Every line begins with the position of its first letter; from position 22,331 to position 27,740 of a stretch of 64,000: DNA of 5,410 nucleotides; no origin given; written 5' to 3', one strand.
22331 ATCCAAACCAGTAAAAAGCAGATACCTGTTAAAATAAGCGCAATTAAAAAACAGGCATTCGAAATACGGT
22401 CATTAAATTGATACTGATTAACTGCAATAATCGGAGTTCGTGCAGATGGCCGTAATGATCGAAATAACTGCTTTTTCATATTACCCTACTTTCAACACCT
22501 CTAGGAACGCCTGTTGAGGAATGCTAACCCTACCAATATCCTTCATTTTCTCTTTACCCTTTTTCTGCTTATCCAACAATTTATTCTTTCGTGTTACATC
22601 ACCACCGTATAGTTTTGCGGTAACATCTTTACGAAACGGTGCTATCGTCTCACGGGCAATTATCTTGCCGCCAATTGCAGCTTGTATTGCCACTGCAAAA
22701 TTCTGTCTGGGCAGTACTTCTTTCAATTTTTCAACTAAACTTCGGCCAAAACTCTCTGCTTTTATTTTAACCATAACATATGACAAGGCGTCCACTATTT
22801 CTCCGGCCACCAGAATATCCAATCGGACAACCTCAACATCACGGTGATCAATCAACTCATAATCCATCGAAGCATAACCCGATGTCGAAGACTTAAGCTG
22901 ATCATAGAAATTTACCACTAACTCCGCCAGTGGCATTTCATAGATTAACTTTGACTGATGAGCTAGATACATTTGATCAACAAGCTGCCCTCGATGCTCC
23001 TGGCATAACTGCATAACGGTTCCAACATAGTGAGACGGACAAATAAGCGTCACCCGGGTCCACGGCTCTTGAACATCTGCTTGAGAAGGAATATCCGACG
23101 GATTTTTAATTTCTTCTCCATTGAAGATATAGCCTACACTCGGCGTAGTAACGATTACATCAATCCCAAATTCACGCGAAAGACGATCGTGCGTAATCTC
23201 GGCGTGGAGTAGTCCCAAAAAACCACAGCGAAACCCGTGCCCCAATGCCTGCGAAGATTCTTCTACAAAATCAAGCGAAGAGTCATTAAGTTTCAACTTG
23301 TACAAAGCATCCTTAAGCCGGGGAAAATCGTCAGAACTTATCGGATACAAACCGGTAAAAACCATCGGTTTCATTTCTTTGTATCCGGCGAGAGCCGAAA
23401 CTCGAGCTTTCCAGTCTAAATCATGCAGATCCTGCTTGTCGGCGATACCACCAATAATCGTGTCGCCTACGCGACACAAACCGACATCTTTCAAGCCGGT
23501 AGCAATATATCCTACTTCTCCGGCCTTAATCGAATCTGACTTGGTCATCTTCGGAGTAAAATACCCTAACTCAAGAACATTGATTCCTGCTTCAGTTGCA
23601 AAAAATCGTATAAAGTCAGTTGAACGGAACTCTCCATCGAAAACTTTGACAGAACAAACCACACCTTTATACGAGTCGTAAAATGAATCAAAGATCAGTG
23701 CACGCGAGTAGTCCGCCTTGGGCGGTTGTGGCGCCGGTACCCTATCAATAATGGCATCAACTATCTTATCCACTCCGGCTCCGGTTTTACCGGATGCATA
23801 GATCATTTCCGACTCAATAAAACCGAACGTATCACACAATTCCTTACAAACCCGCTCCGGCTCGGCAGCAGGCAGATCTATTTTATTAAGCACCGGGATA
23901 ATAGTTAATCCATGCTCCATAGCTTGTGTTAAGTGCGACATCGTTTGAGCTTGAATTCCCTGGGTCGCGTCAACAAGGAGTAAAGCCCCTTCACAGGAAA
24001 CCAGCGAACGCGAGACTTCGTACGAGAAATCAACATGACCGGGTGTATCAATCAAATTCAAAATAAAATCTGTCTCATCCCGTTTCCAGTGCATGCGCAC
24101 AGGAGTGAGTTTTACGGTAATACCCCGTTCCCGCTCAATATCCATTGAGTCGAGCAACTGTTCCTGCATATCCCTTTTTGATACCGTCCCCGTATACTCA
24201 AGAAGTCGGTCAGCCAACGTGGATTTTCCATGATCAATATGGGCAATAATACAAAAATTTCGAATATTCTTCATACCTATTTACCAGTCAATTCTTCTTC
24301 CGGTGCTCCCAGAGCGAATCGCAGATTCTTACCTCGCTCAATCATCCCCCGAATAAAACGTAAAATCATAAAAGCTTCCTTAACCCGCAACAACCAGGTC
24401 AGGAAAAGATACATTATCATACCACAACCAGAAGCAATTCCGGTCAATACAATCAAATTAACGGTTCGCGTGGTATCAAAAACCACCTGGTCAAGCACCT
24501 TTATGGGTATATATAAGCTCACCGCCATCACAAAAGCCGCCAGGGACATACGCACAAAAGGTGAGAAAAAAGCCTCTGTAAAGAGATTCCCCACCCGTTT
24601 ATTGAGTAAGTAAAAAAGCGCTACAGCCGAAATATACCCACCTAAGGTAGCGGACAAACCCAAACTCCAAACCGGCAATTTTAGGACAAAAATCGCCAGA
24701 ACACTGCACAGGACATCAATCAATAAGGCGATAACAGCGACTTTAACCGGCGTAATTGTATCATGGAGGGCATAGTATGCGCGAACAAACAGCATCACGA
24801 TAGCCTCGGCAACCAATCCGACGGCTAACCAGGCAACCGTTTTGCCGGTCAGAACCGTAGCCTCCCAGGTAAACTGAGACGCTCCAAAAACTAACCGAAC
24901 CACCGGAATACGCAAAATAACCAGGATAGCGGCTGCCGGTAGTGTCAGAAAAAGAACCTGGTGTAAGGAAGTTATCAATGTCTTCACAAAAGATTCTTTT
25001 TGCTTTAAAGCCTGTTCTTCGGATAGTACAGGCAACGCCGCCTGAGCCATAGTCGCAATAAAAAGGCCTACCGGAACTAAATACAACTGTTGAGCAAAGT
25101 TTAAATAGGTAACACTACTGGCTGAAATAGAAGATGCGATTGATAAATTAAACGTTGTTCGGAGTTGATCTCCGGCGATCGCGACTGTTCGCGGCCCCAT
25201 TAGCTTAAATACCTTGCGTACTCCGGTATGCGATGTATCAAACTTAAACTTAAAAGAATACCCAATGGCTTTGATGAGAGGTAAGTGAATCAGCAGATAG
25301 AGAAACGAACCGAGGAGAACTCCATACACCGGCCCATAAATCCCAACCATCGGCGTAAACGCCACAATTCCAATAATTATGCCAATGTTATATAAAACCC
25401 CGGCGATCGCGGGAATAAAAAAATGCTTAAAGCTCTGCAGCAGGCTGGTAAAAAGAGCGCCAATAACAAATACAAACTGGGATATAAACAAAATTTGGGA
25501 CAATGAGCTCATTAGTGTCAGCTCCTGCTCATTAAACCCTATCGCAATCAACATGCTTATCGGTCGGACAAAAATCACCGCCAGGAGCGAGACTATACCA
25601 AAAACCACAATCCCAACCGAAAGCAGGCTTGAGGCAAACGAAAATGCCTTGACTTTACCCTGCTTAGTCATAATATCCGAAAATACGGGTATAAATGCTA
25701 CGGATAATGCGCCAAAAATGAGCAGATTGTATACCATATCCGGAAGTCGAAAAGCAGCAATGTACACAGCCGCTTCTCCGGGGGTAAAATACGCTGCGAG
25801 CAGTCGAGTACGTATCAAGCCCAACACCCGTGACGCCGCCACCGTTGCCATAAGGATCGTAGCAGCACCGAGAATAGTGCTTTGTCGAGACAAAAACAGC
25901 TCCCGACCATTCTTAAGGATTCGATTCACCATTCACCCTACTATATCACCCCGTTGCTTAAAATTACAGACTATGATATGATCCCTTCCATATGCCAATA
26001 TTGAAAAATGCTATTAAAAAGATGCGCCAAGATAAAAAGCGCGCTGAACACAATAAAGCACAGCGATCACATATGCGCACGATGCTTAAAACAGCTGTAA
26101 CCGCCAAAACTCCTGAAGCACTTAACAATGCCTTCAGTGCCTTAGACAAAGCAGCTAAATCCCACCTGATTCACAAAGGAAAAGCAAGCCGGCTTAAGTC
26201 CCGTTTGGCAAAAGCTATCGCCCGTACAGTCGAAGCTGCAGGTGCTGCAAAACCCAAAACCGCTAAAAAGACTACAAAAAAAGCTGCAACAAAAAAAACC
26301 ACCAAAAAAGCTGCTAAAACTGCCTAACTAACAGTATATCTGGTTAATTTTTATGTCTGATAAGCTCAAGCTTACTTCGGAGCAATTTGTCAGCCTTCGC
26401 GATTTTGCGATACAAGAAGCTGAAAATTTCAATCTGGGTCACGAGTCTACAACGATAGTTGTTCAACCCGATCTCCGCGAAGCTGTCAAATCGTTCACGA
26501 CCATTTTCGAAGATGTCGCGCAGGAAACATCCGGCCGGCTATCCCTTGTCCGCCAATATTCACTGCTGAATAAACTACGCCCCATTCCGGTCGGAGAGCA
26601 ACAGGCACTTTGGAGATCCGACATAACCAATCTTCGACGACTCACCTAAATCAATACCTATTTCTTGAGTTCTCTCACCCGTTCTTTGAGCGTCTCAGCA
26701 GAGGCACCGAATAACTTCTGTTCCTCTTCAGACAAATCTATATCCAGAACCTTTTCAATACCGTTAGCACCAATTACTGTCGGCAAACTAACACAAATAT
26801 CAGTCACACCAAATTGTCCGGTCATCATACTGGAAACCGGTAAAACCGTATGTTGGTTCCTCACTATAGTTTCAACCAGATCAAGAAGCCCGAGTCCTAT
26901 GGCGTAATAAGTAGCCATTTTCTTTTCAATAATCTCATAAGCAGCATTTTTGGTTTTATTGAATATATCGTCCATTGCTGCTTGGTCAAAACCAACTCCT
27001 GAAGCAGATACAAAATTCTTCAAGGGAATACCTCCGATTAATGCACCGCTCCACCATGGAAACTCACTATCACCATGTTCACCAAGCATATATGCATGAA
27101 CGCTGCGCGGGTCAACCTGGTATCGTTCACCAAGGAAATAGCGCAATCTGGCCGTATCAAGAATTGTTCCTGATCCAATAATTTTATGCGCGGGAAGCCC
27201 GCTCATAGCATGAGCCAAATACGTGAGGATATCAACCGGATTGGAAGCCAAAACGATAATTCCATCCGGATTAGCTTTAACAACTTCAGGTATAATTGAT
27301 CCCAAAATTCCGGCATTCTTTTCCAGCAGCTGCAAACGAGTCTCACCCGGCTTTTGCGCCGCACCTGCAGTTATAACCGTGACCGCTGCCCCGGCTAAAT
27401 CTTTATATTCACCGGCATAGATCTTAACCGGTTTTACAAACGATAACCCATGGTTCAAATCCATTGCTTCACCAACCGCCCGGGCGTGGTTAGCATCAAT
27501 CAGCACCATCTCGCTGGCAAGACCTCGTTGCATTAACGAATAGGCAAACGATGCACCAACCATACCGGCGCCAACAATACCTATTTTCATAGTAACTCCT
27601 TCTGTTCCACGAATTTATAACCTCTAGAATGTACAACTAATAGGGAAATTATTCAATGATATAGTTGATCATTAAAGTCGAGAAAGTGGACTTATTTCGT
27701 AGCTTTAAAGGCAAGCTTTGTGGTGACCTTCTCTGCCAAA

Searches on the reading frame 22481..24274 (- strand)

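Call 46: search_protein_families(library=pfam, proteins=[window:22481-24274:-], max_evalue=0.001)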
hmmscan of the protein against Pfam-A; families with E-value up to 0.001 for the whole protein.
window:22481-24274:- (597 aa): 5 families
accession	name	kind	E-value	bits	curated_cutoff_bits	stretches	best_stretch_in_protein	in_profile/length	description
PF00009.33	GTP_EFTU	-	2.9e-55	187.2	26.5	1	2-180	1-187/188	Elongation factor Tu GTP binding domain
PF06421.17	LepA_C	-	4.8e-45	152.5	29.7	1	490-595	2-107/107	GTP-binding protein LepA C-terminus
PF00679.30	EFG_C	-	6e-19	68.3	27.9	1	401-485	2-86/89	Elongation factor G C-terminus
PF14492.12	EFG_III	-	8e-05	23.1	27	1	302-376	3-74/75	Elongation Factor G, domain III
PF01926.29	MMR_HSR1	-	0.00024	21.6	21.9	1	13-131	8-113/113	50S ribosome-binding GTPase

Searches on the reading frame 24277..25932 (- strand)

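Call 46: search_protein_families(library=pfam, proteins=[window:24277-25932:-], max_evalue=0.001)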
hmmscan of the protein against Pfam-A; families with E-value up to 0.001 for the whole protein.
window:24277-25932:- (551 aa): 3 families
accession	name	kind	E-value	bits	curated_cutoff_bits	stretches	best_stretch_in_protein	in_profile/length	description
PF03023.19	MurJ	-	9.2e-73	245.8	27.4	1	54-479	11-435/451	Lipid II flippase MurJ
PF13440.11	Polysacc_synt_3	-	5.7e-11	42.6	23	1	113-351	56-286/293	Polysaccharide biosynthesis protein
PF01943.22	Polysacc_synt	-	8.5e-06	25.8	28.2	1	95-305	73-272/274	Polysaccharide biosynthesis protein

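Call 78: search_protein_families(library=ncbifam, proteins=[window:24277-25932:-], max_evalue=0.001)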
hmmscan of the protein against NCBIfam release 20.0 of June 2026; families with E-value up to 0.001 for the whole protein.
window:24277-25932:- (551 aa): 1 family
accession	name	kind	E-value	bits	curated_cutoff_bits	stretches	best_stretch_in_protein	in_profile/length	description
TIGR01695.1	murJ_mviN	equivalog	8.3e-84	282.1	235.55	1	24-525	6-506/506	murein biosynthesis integral membrane protein MurJ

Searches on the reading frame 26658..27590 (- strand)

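Call 46: search_protein_families(library=pfam, proteins=[window:26658-27590:-], max_evalue=0.001)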
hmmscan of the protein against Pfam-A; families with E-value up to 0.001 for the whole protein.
window:26658-27590:- (310 aa): 5 families
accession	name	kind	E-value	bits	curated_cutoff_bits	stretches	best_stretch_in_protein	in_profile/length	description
PF00056.29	Ldh_1_N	-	6.5e-43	146.6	27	1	1-139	1-141/141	lactate/malate dehydrogenase, NAD binding domain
PF02866.23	Ldh_1_C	-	1.2e-40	139.8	22.6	1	142-307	1-169/174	lactate/malate dehydrogenase, alpha/beta C-terminal domain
PF01266.30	DAO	-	0.00021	21.4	27.9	1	3-36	2-33/353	FAD dependent oxidoreductase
PF03807.23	F420_oxidored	-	0.00027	21.9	21.6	0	2-66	1-57/94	NADP oxidoreductase coenzyme F420-dependent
PF13450.12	NAD_binding_8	-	0.00085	20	21.9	0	5-35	1-29/68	NAD(P)-binding Rossmann-like domain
